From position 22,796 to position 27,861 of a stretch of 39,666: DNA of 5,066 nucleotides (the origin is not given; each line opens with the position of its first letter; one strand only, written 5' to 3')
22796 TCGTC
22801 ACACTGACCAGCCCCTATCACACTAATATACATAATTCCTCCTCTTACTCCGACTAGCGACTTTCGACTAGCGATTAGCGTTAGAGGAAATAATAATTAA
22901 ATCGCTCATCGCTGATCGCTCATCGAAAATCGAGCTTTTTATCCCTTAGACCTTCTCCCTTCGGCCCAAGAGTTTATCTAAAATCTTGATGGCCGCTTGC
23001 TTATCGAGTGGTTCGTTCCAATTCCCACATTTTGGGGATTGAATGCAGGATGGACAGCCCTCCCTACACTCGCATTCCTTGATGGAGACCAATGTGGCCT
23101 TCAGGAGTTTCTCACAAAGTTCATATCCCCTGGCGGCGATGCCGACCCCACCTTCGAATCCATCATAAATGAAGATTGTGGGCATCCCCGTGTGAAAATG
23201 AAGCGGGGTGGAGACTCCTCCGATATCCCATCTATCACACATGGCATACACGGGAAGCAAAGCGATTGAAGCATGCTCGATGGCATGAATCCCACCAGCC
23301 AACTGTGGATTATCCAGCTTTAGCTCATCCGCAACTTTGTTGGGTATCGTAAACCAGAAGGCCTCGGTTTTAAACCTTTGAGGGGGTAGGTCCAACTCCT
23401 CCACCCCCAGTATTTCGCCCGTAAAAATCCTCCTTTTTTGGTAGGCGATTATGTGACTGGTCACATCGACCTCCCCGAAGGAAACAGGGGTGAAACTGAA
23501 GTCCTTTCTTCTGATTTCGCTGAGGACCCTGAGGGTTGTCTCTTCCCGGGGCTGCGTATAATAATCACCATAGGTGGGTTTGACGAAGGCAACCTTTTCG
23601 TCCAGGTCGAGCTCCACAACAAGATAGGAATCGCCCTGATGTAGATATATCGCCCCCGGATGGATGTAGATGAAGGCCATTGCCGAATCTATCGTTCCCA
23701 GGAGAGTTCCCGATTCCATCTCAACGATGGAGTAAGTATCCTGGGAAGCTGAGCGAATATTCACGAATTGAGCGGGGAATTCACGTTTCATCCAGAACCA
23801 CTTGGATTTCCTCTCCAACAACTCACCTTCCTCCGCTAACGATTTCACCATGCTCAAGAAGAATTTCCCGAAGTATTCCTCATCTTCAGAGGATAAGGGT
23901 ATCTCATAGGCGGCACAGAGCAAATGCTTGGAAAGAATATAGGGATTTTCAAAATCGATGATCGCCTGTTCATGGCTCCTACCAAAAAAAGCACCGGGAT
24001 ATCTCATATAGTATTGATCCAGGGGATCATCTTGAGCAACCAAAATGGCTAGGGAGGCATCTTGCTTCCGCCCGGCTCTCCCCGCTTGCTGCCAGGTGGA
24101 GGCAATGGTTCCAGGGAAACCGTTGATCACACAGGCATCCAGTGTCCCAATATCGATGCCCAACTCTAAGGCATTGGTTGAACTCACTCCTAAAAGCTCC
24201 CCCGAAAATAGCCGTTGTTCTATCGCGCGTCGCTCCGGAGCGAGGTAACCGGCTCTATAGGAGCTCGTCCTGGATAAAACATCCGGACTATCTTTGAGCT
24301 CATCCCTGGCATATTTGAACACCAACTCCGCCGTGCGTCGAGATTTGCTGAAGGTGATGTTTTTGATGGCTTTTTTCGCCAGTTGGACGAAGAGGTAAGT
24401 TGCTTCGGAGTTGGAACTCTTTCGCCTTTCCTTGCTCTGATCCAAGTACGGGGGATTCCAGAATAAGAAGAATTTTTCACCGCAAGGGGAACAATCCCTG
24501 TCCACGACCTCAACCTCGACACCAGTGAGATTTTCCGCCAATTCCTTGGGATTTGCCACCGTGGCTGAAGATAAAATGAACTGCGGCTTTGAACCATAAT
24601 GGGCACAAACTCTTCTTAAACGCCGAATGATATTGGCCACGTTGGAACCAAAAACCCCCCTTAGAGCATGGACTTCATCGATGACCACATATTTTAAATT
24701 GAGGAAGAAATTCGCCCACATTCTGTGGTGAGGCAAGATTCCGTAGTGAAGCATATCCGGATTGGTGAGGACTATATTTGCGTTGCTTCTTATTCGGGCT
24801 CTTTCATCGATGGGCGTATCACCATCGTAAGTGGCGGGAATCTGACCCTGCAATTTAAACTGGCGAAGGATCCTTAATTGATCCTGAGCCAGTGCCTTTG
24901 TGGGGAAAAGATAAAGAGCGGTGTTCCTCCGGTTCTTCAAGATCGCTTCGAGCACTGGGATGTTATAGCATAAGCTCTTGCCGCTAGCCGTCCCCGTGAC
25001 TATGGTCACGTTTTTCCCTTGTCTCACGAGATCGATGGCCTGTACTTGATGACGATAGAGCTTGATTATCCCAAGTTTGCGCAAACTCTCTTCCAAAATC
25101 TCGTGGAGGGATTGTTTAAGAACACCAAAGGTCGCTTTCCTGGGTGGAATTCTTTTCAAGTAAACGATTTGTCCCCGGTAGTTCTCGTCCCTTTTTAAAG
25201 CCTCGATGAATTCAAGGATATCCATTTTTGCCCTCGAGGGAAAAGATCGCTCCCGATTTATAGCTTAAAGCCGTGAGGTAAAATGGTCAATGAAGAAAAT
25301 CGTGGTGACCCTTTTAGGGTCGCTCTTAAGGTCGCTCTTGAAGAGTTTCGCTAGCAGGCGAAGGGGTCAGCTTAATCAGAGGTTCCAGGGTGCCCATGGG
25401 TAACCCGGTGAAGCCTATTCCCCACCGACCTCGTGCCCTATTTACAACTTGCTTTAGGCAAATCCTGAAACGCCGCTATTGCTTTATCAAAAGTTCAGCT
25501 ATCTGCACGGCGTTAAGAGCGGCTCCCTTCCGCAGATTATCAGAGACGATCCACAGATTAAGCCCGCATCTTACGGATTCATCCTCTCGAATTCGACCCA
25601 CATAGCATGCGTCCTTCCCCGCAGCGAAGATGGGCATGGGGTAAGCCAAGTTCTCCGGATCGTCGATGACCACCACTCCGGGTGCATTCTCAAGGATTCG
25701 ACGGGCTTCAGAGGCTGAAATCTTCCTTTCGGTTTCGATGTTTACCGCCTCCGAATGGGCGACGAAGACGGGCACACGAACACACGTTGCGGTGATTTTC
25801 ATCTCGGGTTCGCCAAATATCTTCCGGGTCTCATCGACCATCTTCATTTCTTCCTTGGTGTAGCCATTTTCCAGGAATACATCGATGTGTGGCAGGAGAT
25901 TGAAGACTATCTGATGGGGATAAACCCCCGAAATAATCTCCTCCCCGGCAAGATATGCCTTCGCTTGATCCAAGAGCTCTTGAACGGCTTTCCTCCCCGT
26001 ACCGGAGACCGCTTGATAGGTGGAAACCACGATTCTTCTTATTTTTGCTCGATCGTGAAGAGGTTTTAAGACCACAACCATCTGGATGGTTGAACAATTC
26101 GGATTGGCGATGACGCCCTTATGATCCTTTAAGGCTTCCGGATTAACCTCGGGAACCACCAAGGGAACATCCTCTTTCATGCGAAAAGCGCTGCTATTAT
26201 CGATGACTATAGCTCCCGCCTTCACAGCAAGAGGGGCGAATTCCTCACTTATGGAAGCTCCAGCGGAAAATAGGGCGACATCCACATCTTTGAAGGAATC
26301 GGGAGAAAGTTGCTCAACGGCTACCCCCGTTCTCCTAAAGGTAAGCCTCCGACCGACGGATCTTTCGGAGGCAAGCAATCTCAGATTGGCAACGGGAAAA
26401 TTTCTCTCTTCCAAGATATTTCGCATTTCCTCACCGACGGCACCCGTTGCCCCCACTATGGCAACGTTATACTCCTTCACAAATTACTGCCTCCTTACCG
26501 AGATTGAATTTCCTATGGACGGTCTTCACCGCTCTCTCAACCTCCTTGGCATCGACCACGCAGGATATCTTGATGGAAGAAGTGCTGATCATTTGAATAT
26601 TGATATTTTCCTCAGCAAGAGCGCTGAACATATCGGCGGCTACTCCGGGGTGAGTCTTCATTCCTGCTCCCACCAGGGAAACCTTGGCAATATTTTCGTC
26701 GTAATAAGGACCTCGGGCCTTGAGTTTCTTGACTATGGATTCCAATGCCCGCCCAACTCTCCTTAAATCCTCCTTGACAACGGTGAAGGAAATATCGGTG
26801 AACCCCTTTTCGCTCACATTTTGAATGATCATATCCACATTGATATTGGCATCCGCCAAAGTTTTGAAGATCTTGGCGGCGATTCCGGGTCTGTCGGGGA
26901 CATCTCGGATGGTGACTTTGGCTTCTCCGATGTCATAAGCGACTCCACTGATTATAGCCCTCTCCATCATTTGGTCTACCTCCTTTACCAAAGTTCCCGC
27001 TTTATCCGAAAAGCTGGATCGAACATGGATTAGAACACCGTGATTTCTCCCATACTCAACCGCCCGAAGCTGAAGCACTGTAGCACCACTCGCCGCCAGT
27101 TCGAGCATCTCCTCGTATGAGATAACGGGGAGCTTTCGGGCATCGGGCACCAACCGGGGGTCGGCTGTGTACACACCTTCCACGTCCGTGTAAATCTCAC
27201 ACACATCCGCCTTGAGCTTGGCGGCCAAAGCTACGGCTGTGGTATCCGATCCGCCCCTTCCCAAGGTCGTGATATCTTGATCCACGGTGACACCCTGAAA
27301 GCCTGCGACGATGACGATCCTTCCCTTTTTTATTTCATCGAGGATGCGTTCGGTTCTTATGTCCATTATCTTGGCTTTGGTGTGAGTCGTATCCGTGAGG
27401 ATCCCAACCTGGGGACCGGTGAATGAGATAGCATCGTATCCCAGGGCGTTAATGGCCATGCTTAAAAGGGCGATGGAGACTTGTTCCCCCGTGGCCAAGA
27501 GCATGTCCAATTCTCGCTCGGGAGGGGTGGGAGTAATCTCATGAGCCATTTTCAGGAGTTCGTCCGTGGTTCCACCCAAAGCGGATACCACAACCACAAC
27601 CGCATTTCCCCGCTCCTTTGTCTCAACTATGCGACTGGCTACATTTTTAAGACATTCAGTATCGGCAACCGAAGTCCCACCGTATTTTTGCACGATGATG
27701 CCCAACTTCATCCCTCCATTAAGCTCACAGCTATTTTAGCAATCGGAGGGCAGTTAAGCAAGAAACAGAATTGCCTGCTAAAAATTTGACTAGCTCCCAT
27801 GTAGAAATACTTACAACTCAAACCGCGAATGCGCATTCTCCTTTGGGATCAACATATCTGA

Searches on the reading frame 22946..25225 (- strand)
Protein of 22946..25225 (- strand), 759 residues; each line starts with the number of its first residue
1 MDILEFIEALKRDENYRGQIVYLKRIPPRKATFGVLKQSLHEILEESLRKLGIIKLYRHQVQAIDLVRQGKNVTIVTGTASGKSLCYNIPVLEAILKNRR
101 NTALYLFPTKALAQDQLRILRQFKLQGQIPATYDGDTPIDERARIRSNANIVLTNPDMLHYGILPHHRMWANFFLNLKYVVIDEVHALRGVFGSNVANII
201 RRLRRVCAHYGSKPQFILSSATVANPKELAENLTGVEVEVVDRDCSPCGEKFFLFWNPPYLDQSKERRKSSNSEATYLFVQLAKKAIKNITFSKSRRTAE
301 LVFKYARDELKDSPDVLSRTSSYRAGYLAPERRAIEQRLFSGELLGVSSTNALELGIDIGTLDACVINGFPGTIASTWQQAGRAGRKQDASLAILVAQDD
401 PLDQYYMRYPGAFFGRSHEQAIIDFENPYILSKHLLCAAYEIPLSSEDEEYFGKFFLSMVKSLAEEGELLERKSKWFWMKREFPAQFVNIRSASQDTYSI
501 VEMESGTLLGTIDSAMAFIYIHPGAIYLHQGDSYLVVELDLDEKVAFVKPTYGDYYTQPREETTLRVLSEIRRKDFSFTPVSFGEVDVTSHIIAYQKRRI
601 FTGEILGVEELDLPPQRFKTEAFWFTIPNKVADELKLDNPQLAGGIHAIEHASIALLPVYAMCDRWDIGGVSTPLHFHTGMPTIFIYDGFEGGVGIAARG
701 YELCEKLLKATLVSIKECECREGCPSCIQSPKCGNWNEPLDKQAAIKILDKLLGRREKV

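Call 35: search_protein_families(library=pfam, proteins=[window:22946-25225:-], max_evalue=0.00001)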
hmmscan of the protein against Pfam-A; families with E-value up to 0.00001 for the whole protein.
window:22946-25225:- (759 aa): 5 families
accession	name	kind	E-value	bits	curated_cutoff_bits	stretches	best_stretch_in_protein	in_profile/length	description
PF00270.35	DEAD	-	1.4e-32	113.2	26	1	58-228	2-166/167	DEAD/DEAH box helicase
PF09369.15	MZB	-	3.4e-23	82.6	24.2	1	649-728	1-80/80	MrfA Zn-binding domain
PF22982.3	WHD_HRQ1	-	7.5e-19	69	27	1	423-493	1-70/70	ATP-dependent helicase HRQ1, winged helix domain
PF00271.37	Helicase_C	-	9.7e-11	42.3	23.5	1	286-387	15-109/110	Helicase conserved C-terminal domain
PF04851.21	ResIII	-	1.9e-07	31.6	22.5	1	54-201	2-148/164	Type III restriction enzyme, res subunit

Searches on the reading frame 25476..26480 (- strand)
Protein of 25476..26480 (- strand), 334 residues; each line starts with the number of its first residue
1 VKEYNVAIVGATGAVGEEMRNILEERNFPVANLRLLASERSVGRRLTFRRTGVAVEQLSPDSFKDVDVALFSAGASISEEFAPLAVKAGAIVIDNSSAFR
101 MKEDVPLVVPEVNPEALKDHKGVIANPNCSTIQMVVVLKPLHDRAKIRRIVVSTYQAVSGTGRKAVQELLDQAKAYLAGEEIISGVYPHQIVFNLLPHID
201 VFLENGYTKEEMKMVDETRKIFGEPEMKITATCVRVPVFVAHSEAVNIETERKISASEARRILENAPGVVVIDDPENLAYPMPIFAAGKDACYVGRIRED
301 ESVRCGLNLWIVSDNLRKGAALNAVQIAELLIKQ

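Call 35: search_protein_families(library=pfam, proteins=[window:25476-26480:-], max_evalue=0.00001)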
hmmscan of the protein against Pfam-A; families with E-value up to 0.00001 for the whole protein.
window:25476-26480:- (334 aa): 2 families
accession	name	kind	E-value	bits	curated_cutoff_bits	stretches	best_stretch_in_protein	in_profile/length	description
PF02774.23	Semialdhyde_dhC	-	2.2e-60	204.4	26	1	138-318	1-184/184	Semialdehyde dehydrogenase, dimerisation domain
PF01118.30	Semialdhyde_dh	-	1.5e-38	132.3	26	1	5-119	1-120/121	Semialdehyde dehydrogenase, NAD binding domain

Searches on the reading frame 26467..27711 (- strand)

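Call 35: search_protein_families(library=pfam, proteins=[window:26467-27711:-], max_evalue=0.00001)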
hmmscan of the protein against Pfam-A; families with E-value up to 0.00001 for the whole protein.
window:26467-27711:- (414 aa): 6 families
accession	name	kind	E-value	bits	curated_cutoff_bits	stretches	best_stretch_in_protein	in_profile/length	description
PF00696.33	AA_kinase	-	1.4e-53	182.5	24.9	1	5-231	2-233/234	Amino acid kinase family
PF22468.2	ACT_9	-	4.1e-42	142.2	27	2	344-402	1-61/61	ACT domain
PF13840.12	ACT_7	-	2.7e-25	88.4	27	1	338-400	3-65/65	ACT domain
PF01842.31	ACT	-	9e-25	86.5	27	2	267-326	2-61/66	ACT domain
PF22629.2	ACT_AHAS_ss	-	8.1e-06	26.3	27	0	271-326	5-62/67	AHAS small subunit-like ACT domain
PF13291.12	ACT_4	-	9.1e-06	26.7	27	0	272-318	14-61/80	ACT domain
